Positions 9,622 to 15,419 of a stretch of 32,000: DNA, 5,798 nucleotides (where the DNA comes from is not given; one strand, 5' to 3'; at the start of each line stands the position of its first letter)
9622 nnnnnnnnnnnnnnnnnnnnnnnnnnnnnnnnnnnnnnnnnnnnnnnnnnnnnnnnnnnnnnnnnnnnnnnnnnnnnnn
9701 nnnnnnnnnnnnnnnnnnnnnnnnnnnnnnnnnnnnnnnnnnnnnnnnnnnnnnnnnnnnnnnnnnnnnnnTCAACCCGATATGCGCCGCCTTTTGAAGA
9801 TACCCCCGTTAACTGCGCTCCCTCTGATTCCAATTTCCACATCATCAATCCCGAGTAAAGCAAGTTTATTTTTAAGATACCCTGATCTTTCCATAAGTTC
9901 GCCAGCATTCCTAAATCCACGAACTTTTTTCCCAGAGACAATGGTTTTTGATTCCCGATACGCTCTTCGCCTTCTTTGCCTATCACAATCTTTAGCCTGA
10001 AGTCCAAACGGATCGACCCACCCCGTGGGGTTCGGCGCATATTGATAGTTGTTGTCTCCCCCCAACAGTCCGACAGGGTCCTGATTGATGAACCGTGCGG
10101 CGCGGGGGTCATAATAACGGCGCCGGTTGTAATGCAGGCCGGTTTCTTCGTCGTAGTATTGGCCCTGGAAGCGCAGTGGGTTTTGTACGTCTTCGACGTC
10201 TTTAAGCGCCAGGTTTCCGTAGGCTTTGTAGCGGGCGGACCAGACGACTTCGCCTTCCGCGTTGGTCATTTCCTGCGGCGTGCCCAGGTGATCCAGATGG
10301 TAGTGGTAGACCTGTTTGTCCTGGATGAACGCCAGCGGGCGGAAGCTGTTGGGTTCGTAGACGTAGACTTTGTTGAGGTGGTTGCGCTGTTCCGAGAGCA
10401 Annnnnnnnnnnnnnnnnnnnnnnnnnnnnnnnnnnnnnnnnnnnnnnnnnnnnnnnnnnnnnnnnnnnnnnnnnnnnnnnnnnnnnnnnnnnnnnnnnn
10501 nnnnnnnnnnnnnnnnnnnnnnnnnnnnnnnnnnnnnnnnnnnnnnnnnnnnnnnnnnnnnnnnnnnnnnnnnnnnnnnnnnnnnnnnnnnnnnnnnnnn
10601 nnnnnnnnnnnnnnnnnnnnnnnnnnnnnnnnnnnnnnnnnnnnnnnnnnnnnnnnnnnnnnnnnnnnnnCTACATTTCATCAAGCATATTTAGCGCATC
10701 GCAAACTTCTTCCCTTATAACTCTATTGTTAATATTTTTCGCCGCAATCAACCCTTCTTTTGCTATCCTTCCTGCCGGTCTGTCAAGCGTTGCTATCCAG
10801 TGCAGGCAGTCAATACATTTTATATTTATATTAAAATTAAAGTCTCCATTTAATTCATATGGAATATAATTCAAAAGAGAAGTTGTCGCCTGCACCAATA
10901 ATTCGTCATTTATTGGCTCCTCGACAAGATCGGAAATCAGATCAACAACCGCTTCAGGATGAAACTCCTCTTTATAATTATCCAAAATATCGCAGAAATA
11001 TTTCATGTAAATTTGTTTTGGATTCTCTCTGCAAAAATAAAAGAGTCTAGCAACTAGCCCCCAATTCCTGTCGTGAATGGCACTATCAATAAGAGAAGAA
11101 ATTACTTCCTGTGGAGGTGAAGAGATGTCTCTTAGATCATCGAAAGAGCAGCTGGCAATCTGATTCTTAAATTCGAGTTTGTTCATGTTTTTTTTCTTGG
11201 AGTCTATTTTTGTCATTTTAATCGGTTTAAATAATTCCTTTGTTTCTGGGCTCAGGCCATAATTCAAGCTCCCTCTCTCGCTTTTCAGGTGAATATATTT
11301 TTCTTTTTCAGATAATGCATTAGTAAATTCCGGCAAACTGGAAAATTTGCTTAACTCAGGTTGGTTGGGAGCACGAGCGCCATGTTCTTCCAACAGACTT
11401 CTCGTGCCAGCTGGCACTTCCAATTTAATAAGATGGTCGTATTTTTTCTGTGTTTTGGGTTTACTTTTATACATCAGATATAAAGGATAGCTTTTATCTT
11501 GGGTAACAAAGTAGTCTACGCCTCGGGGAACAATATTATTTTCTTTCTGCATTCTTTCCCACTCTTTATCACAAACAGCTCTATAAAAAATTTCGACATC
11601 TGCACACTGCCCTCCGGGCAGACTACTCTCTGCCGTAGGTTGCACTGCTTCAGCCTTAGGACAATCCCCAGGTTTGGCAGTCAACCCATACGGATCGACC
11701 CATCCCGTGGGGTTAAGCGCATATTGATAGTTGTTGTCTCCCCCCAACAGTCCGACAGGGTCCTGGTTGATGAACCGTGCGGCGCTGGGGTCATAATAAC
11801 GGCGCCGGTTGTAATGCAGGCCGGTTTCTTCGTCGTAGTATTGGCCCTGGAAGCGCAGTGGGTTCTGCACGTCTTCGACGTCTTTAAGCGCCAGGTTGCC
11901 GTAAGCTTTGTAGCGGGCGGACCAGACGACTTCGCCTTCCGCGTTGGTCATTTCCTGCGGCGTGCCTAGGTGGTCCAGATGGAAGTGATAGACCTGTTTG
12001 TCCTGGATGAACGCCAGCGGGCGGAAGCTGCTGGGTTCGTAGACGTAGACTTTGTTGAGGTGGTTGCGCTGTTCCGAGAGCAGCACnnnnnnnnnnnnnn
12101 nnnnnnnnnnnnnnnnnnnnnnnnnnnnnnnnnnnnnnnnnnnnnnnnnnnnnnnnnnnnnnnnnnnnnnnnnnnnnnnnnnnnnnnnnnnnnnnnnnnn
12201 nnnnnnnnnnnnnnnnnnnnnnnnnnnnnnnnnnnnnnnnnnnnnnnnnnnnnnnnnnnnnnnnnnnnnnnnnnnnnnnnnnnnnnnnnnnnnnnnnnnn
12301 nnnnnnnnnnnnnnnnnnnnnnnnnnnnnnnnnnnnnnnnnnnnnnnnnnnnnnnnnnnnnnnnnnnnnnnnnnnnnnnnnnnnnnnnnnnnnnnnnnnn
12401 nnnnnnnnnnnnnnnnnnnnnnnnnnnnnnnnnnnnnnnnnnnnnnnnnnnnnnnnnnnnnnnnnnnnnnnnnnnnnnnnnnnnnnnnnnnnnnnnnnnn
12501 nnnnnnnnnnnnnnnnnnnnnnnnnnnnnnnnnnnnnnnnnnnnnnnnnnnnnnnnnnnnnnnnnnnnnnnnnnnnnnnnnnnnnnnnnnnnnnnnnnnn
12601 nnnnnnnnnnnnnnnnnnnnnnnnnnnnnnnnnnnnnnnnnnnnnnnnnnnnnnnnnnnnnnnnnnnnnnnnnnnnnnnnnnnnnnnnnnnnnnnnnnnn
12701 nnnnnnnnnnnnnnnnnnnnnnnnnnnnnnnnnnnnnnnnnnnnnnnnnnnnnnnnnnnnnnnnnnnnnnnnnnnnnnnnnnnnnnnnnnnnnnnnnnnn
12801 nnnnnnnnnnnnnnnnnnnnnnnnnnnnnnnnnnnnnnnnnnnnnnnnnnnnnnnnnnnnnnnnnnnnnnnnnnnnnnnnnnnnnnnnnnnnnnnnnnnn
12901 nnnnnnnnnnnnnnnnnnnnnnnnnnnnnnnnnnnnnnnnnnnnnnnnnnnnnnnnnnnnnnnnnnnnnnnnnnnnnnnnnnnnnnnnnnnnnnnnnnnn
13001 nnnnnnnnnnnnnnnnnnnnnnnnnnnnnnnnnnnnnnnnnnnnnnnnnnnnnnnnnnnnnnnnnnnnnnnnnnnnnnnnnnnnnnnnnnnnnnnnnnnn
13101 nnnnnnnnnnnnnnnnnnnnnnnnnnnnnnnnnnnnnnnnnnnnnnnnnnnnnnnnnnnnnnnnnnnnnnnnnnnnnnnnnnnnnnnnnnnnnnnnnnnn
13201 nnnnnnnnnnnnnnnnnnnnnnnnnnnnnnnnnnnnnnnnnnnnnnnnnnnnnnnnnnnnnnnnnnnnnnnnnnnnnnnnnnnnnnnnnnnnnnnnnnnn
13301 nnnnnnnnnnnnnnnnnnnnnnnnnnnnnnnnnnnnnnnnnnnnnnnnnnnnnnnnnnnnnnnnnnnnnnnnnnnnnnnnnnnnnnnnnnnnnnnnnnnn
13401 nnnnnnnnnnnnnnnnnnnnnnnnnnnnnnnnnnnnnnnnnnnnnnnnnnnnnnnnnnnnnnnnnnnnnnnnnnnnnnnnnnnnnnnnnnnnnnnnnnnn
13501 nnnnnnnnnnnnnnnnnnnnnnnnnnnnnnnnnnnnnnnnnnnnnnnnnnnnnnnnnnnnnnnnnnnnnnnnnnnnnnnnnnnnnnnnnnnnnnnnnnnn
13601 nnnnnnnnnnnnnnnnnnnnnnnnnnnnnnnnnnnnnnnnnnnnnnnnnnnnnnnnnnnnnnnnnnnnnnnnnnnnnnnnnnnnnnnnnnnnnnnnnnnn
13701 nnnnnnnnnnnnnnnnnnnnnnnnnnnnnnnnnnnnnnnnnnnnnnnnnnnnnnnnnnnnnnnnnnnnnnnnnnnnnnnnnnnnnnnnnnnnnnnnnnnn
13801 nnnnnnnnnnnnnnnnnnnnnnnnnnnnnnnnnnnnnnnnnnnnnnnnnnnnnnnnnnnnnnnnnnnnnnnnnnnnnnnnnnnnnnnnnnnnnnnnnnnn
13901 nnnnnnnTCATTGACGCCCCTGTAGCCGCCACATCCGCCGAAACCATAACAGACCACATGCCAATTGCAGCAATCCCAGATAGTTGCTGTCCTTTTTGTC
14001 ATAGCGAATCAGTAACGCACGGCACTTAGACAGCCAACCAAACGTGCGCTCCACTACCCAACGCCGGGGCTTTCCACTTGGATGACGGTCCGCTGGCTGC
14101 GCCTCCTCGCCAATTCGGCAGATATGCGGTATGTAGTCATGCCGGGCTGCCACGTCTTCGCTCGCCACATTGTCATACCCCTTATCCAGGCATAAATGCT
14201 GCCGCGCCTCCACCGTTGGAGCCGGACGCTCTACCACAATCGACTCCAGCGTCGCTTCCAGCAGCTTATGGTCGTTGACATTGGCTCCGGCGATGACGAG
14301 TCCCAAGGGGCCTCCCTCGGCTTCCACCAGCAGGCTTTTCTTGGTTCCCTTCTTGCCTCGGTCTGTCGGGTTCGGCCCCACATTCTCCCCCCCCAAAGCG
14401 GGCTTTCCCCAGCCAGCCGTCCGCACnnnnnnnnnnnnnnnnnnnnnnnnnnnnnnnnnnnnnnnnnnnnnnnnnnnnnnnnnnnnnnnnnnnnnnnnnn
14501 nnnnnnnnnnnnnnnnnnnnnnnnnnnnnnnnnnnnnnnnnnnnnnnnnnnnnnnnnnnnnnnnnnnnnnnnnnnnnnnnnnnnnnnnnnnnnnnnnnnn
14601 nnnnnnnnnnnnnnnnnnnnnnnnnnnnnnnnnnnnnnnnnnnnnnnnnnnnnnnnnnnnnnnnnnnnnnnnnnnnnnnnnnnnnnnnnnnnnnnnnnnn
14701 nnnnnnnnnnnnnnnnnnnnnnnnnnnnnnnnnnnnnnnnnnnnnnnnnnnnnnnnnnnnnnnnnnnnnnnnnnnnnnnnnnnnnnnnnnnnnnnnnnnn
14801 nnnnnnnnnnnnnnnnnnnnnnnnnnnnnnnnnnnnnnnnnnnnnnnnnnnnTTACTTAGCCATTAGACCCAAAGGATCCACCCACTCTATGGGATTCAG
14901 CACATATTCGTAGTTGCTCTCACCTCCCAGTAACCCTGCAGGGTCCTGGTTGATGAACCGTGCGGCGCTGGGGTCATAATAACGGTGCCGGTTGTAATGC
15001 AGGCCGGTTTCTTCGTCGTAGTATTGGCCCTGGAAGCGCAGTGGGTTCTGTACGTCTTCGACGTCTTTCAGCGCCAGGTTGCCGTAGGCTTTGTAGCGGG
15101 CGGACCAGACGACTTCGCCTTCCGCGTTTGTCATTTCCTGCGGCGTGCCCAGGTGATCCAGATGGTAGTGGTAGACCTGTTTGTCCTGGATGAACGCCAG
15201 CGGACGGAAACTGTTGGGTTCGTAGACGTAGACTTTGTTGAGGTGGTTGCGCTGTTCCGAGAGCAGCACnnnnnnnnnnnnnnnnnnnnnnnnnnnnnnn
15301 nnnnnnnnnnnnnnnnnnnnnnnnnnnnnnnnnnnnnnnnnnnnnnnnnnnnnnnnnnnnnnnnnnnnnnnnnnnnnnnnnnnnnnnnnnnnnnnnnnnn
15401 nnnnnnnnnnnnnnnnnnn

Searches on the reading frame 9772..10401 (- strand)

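Call 74: search_protein_families(library=pfam, proteins=[window:9772-10401:-], max_evalue=0.01)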
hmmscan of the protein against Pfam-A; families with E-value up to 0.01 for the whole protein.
window:9772-10401:- (209 aa): 3 families
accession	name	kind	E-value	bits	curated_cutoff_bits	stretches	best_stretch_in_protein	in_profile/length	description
PF03527.20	RHS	-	1.2e-19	70.3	27.9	1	31-65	1-35/38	RHS protein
PF25023.1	TEN_YD-shell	-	0.0018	16.8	50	1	33-108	791-866/909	Teneurin YD-shell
PF21784.3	Bflower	-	0.005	17.6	25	0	20-44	25-49/116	4-fold beta flower protein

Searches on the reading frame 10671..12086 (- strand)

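Call 74: search_protein_families(library=pfam, proteins=[window:10671-12086:-], max_evalue=0.01)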
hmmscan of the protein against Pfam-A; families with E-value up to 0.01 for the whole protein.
window:10671-12086:- (471 aa): 2 families
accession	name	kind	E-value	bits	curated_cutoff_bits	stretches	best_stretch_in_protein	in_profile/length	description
PF03527.20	RHS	-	5.2e-19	68.2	27.9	1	32-66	1-35/38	RHS protein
PF25023.1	TEN_YD-shell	-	0.0062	15.1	50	1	33-109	790-866/909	Teneurin YD-shell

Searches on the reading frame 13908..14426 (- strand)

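Call 74: search_protein_families(library=pfam, proteins=[window:13908-14426:-], max_evalue=0.01)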
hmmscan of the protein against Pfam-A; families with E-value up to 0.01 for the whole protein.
window:13908-14426:- (172 aa): 2 families
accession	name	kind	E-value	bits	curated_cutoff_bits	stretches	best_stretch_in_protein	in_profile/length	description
PF01609.27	DDE_Tnp_1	-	1.1e-12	48.6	23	1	21-159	29-198/200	Transposase DDE domain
PF13586.12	DDE_Tnp_1_2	-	2.4e-10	41.1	29.2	1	78-162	1-85/86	Transposase DDE domain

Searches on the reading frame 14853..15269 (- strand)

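Call 74: search_protein_families(library=pfam, proteins=[window:14853-15269:-], max_evalue=0.01)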
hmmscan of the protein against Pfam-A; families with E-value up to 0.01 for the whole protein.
window:14853-15269:- (138 aa): 2 families
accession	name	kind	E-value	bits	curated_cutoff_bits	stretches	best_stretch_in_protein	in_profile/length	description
PF03527.20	RHS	-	6.1e-20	71.2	27.9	1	32-66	1-35/38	RHS protein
PF25023.1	TEN_YD-shell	-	0.0007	18.2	50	1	33-109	790-866/909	Teneurin YD-shell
